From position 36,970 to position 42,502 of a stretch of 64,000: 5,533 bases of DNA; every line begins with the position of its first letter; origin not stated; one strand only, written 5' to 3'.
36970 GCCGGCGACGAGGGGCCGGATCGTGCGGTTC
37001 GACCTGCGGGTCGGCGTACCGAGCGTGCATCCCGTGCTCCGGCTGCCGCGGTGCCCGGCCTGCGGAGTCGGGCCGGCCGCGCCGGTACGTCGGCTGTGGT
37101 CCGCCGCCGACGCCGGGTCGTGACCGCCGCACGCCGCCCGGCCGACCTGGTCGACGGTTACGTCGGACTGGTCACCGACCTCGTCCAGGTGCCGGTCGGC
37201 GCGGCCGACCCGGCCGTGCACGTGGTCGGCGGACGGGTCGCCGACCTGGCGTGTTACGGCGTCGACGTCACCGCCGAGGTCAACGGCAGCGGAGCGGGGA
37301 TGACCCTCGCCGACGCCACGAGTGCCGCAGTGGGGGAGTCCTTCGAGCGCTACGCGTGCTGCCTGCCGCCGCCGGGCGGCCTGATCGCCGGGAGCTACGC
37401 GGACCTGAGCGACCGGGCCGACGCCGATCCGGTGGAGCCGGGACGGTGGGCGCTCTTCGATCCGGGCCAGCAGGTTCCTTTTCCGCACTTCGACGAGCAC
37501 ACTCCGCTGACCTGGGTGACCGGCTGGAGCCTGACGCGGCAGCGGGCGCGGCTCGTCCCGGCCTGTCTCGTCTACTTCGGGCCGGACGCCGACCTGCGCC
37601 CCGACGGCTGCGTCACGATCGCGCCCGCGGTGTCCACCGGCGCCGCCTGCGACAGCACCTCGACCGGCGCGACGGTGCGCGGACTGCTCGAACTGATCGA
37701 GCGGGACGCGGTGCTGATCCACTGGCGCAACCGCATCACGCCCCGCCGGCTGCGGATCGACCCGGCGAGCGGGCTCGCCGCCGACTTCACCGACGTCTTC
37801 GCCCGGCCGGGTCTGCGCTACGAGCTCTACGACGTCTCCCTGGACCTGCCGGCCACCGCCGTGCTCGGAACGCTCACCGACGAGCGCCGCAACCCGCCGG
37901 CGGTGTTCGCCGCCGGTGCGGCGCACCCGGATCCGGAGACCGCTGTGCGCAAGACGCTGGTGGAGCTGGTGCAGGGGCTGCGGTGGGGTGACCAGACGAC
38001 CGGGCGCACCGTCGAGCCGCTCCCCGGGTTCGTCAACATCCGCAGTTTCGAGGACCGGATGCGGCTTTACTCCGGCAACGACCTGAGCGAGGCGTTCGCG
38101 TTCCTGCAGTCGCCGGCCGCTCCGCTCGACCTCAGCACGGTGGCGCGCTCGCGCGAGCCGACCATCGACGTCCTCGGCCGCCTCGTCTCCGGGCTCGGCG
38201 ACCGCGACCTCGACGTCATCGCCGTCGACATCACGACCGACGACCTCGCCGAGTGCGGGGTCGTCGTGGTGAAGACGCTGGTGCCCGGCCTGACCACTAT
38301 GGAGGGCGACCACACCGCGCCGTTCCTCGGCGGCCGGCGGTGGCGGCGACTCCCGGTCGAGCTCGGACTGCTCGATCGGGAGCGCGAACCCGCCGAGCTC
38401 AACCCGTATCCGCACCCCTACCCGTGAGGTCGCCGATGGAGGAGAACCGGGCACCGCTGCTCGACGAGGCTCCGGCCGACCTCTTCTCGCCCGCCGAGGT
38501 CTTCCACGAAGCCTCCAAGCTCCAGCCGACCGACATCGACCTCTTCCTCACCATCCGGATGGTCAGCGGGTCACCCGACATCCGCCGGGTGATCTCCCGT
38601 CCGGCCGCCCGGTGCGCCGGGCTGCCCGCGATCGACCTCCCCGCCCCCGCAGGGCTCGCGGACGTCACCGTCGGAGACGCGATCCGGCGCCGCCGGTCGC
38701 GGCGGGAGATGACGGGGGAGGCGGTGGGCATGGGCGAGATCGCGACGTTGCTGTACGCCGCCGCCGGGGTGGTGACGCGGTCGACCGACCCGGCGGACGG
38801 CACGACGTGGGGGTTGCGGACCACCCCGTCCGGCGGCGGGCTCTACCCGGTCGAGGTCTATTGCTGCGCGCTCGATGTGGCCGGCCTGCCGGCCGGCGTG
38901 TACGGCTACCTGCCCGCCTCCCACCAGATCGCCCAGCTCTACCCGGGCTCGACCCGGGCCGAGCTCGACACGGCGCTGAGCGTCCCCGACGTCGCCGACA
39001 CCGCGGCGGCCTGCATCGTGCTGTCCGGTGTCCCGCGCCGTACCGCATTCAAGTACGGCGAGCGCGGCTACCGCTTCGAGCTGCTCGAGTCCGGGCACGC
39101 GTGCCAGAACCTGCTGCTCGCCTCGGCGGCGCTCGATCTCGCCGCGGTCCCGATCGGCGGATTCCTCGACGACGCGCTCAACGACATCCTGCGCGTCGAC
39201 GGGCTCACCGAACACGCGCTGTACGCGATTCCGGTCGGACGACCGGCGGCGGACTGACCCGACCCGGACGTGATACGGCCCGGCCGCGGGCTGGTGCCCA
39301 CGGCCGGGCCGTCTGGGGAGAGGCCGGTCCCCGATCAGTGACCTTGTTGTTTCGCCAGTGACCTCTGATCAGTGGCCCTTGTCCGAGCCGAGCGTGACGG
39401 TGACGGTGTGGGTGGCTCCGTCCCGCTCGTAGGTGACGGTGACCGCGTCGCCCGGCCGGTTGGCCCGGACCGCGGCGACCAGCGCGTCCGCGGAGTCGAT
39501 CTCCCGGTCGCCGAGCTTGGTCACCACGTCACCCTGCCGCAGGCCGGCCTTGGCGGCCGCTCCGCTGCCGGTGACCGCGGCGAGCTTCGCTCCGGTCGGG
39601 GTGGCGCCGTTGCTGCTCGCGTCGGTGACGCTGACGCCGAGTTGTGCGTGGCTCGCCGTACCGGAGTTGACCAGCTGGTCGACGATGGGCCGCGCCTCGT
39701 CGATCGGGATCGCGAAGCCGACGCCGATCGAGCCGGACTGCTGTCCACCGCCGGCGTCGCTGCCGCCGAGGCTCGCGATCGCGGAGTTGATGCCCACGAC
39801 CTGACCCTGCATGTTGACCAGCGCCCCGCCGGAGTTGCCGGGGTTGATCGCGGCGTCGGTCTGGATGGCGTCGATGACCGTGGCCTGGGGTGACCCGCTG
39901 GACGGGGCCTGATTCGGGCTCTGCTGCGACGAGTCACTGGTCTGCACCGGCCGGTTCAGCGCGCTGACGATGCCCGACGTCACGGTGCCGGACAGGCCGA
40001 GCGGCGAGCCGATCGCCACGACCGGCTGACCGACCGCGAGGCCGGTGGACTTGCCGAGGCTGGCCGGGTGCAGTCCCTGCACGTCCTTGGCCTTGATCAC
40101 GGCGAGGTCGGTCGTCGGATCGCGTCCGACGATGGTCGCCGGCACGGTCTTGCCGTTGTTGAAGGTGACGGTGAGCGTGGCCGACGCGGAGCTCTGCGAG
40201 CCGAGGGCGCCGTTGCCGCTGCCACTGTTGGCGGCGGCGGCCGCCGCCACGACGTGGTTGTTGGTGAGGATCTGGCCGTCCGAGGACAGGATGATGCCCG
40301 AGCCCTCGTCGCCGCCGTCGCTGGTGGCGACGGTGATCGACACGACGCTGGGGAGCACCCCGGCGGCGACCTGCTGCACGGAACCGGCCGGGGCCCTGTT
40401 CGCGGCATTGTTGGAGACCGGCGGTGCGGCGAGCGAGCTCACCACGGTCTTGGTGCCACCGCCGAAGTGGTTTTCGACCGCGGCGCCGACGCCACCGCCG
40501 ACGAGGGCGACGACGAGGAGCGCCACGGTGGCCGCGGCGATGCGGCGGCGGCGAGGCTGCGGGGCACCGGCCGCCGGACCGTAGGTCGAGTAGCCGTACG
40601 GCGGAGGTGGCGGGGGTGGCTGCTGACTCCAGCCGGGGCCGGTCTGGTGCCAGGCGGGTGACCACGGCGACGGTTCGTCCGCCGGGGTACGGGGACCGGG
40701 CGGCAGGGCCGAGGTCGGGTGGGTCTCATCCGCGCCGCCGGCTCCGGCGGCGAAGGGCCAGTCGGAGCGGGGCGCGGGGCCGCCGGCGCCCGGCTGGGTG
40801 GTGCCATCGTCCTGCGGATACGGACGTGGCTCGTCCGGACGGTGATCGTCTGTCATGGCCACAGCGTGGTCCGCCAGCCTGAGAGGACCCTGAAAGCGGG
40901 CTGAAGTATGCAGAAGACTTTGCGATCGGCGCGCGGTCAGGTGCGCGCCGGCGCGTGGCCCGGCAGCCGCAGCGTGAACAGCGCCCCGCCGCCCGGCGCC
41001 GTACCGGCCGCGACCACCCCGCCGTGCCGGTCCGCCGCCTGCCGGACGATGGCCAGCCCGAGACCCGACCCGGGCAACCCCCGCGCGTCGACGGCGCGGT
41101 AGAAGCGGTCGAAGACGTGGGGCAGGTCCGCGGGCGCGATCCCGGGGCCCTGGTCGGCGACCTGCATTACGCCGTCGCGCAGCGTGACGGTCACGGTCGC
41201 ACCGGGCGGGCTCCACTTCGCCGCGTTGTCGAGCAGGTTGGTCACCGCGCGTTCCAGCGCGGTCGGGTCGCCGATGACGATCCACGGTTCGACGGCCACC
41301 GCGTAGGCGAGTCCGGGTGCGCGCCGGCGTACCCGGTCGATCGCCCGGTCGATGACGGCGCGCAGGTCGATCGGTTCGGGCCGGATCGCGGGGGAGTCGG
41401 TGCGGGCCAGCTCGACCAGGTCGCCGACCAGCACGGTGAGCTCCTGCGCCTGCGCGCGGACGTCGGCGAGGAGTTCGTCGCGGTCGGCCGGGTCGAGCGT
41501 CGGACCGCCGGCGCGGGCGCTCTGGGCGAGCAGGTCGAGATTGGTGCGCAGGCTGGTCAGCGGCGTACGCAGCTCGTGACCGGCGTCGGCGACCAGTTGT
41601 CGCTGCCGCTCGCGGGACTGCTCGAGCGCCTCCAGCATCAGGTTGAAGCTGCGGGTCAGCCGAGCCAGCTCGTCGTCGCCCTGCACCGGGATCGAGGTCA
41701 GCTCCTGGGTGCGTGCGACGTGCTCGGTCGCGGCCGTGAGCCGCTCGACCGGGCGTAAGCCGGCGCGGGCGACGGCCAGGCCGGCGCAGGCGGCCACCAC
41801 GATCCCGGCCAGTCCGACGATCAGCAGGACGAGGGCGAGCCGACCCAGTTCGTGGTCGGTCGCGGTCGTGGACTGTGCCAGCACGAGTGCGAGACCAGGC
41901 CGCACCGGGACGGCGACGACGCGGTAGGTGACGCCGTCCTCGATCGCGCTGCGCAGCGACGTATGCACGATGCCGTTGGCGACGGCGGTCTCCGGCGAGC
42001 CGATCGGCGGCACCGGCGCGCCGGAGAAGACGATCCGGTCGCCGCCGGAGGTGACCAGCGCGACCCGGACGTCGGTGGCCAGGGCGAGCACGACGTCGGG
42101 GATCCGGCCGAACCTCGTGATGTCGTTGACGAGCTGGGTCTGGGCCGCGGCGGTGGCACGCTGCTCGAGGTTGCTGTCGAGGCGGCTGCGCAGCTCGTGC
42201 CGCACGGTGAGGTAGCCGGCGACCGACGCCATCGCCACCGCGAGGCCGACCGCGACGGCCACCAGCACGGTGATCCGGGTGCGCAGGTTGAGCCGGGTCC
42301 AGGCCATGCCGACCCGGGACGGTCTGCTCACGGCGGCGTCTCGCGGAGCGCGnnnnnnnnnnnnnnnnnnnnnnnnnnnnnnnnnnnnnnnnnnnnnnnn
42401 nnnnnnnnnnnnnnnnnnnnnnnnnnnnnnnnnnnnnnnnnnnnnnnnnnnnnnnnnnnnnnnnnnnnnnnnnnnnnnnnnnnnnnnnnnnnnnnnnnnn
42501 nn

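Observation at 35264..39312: Compact four-gene azole-forming RiPP (TOMM/LAP-type) cassette between ctaB and the mprAB-pepD stress module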

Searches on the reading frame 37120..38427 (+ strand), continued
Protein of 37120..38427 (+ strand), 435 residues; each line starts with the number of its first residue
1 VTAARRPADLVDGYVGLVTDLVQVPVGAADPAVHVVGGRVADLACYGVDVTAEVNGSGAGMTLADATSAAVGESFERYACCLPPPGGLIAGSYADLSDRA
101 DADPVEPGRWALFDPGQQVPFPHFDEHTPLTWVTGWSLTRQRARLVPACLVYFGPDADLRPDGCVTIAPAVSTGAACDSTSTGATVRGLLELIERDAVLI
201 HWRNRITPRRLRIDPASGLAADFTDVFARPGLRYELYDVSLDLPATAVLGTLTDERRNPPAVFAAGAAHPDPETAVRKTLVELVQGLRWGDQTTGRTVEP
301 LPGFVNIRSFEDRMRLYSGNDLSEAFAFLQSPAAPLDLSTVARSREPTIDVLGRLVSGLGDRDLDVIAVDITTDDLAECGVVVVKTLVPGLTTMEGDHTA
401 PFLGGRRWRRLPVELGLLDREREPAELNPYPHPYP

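Call 69: search_solved_structures(query=window:37120-38427:+, max_evalue=0.001)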
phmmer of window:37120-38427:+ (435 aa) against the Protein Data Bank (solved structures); distinct sequences matched with E-value up to 0.001: 5.
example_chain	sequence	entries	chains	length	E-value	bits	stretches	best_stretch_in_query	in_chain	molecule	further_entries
4v1t_A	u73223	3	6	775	2.5e-16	62.9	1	9-285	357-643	LYND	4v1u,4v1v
4bs9_A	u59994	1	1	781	3e-13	52.8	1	10-285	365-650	TRUD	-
7u58_A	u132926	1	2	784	2.4e-12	49.8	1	57-285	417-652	MusD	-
6ci7_A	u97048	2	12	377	1.2e-07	34.3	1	122-289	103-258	YcaO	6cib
6pe3_A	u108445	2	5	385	0.00028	23.3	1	121-286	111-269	Uncharacterized protein MJ1094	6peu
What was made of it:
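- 37120..38427 (+): Gene D: a YcaO cyclodehydratase of 435 aa, with the GESFERY and ELIERD ATP/Mg motifs and a C-terminal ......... The closest solved relatives are LynD, TruD and MusD (call 69).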

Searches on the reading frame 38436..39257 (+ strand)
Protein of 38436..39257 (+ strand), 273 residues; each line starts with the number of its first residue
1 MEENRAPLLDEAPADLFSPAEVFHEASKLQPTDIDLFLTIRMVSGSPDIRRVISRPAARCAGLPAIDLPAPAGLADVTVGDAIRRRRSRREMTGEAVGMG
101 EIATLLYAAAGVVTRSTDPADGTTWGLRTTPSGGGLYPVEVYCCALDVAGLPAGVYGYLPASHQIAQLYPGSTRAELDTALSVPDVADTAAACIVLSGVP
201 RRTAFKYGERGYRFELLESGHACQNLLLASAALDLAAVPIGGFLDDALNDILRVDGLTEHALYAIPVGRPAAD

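Call 3: search_protein_families(library=pfam, proteins=[window:38436-39257:+], max_evalue=0.01)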
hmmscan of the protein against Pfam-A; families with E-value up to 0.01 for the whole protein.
window:38436-39257:+ (273 aa): 1 family
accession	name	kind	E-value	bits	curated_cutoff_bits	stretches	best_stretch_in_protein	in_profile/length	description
PF00881.29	Nitroreductase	-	1.1e-22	81.4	23.5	1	83-269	1-167/167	Nitroreductase family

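Call 4: search_protein_families(library=ncbifam, proteins=[window:38436-39257:+], max_evalue=0.01)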
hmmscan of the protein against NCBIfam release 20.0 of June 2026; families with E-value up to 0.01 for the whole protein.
window:38436-39257:+ (273 aa): 3 families
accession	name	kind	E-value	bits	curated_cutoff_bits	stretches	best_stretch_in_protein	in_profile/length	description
TIGR03605.1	antibiot_sagB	domain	2.1e-40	138.1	78.4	1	100-269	3-173/173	SagB family peptide dehydrogenase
TIGR04511.1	SagB_rel_DH_2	exception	9.3e-20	71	240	1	65-269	163-368/380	putative peptide maturation dehydrogenase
TIGR00062.1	L27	equivalog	0.0043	17.1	90.35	1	76-117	30-71/83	50S ribosomal protein L27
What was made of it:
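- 38436..39257 (+): Gene B: a SagB-type FMN dehydrogenase of 273 aa. The Lys206-Tyr207 motif is at nt 39051-39056. TIGR03605 scores 138.1 against 78.4 (call 4).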

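Call 70: search_solved_structures(query=window:38436-39257:+, max_evalue=0.001)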
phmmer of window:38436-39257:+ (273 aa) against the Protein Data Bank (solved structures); distinct sequences matched with E-value up to 0.001: 11.
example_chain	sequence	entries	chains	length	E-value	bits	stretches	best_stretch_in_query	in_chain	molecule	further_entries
3eo7_A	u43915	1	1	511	4.1e-42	147.7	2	102-267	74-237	Putative Nitroreductase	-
5lq4_A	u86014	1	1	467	7.5e-13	51.8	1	56-242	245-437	CyaGox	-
8pz5_A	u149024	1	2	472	7.5e-13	51.7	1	56-242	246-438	SagB-type dehydrogenase domain protein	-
5lq4_B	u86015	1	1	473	7.6e-13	51.7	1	56-242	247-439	CyaGox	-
6gos_C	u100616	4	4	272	4.5e-10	42.6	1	127-256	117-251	Microcin B17-processing protein McbC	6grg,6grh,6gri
7ly5_B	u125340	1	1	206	7.7e-07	32.1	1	130-255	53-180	BmdC, oxidase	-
7ly7_B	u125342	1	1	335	1.5e-06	31.1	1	130-255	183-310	BmdC, Oxidase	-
7ly4_A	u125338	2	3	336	1.5e-06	31.1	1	130-255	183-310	BmdC, Oxidase | BmdC, NRPS oxidase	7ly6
8cqs_A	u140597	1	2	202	4.8e-05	26.2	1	66-253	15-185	Nitroreductase-like protein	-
3hj9_A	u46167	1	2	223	0.00016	24.4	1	49-238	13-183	Oxidoreductase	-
8uc3_A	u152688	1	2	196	0.00066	22.4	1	202-272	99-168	Albonoursin synthase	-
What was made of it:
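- The closest solved relatives are azoline- and azole-forming enzymes: LynD, TruD, CyaGox and McbC (calls 69, 70).
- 38436..39257 (+): PDB relatives are the CyaGox oxidase and McbC (call 70).
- On TOMM/LAP azole synthetase (B-C-D): McbC and CyaGox are the solved relatives (call 70).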

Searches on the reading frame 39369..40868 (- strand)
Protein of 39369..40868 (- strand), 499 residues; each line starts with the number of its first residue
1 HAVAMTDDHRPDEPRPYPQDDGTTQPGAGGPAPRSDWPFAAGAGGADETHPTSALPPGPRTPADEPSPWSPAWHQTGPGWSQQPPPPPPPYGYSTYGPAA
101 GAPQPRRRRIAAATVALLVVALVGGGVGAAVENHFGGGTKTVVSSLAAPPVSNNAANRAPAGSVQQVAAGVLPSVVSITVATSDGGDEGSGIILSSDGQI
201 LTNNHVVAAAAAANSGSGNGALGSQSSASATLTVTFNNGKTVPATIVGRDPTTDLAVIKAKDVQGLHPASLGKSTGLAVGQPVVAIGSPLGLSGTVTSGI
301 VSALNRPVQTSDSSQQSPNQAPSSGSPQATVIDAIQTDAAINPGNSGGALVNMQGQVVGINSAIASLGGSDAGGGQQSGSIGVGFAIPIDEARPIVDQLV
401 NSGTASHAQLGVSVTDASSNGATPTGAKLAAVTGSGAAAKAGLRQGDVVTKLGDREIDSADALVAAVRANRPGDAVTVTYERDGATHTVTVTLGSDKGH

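Call 76: search_protein_families(library=ncbifam, proteins=[window:39369-40868:-], max_evalue=1e-10)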
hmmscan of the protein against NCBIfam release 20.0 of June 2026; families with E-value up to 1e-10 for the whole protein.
window:39369-40868:- (499 aa): 11 families
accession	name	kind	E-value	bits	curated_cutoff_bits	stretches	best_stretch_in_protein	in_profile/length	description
NF050055.1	SerProtHtrAMycob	equivalog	6.7e-78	262.8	800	1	113-496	155-501/502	serine protease HtrA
TIGR02037.1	degP_htrA_DO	subfamily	8.1e-74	249.1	416.2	1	230-497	84-331/434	Do family serine endopeptidase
NF047968.1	SerProtHtrA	equivalog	4.8e-57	193.9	470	1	117-493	4-357/357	serine protease HtrA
NF041521.1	HhoA_HhoB_HtrA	equivalog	4.1e-53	180.8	450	1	229-493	80-331/335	HhoA/HhoB/HtrA family serine endopeptidase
NF007526.1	PRK10139.1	equivalog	1.6e-42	145.8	756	1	188-495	92-361/456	serine endoprotease DegQ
NF008189.1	PRK10942.1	equivalog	6.3e-41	140.3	720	1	189-494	115-382/477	serine endoprotease DegP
TIGR02038.1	protease_degS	equivalog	7.9e-41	140.3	422.95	1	232-494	104-347/351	outer membrane-stress sensor serine endopeptidase DegS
NF053637.1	SerProtHtrAspr2045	equivalog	2.9e-40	138.4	650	1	189-494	84-387/394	serine protease HtrA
NF008147.1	PRK10898.1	equivalog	5.4e-38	131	408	1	231-493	103-347/352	outer membrane-stress sensor serine endopeptidase DegS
NF040960.1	MamE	equivalog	6.8e-27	94.3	800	1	124-414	60-311/659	magnetosome formation protease MamE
NF033740.0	MarP_fam_protase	equivalog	4.6e-12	45.7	250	0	141-360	164-350/390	MarP family serine protease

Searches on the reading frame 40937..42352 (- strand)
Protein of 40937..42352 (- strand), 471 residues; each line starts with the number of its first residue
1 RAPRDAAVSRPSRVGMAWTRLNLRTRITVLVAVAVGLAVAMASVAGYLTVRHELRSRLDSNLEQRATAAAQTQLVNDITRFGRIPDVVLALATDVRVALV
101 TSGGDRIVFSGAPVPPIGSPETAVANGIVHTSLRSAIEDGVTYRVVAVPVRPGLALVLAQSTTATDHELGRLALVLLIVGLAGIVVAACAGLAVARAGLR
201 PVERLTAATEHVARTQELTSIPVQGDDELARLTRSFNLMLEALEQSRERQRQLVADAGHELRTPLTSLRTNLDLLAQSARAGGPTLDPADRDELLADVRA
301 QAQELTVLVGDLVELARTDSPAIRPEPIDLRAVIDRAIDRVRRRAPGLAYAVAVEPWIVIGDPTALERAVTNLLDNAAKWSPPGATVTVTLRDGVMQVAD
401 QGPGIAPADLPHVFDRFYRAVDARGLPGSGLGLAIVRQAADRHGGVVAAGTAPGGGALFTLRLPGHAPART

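Call 76: search_protein_families(library=ncbifam, proteins=[window:40937-42352:-], max_evalue=1e-10)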
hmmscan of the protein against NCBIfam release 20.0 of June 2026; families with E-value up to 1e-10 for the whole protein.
window:40937-42352:- (471 aa): 52 families (the best 25 are shown)
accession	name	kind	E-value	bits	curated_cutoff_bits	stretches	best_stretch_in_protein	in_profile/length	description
TIGR01386.1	cztS_silS_copS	subfamily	9.9e-53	179.7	292.55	1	21-464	2-457/457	heavy metal sensor histidine kinase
NF012163.2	BaeS_SmeS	equivalog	1.7e-46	159.1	500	1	175-464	166-457/457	sensor histidine kinase efflux regulator BaeS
NF040691.1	MtrAB_MtrB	equivalog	4.1e-46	158.1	450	1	148-467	162-494/507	MtrAB system histidine kinase MtrB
NF008312.0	PRK11100.1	equivalog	4e-41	141.4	356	1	175-466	183-475/477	two-component system sensor histidine kinase CreC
NF033092.0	HK_WalK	equivalog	4.6e-41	141.1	725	1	246-464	368-593/594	cell wall metabolism sensor histidine kinase WalK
NF007837.0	PRK10549.1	equivalog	5e-41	140.9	603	1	176-466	167-459/466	envelope stress sensor histidine kinase BaeS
NF007007.0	PRK09470.1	equivalog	3.7e-38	131.6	486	1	186-464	180-458/463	envelope stress sensor histidine kinase CpxA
TIGR02966.1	phoR_proteo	equivalog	4e-38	131.2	334.2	1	241-462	108-332/333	phosphate regulon sensor histidine kinase PhoR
NF007004.0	PRK09467.1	equivalog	7.1e-37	127.2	415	1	170-464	156-435/440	two-component system sensor histidine kinase EnvZ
NF041735.1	hist_kin_RppB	equivalog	1.9e-35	122.5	400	1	241-464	207-438/438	two-component system sensor histidine kinase RppB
NF046044.1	PnpS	equivalog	1.8e-34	119.4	400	1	249-464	169-390/390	two-component system histidine kinase PnpS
NF058527.1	HistKinChvGCaul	equivalog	4.3e-34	118.1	740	1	138-464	189-532/535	two-component sensor histidine kinase ChvG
NF007664.1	PRK10337.1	equivalog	5.9e-33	114.2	475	1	194-458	174-437/442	quorum sensing histidine kinase QseC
NF007345.0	PRK09835.1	subfamily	3.3e-32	111.7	423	1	156-464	167-479/482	Cu(+)/Ag(+) sensor histidine kinase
NF007898.0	PRK10604.1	equivalog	5.2e-30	105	478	1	196-466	158-424/433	two-component system sensor histidine kinase RstB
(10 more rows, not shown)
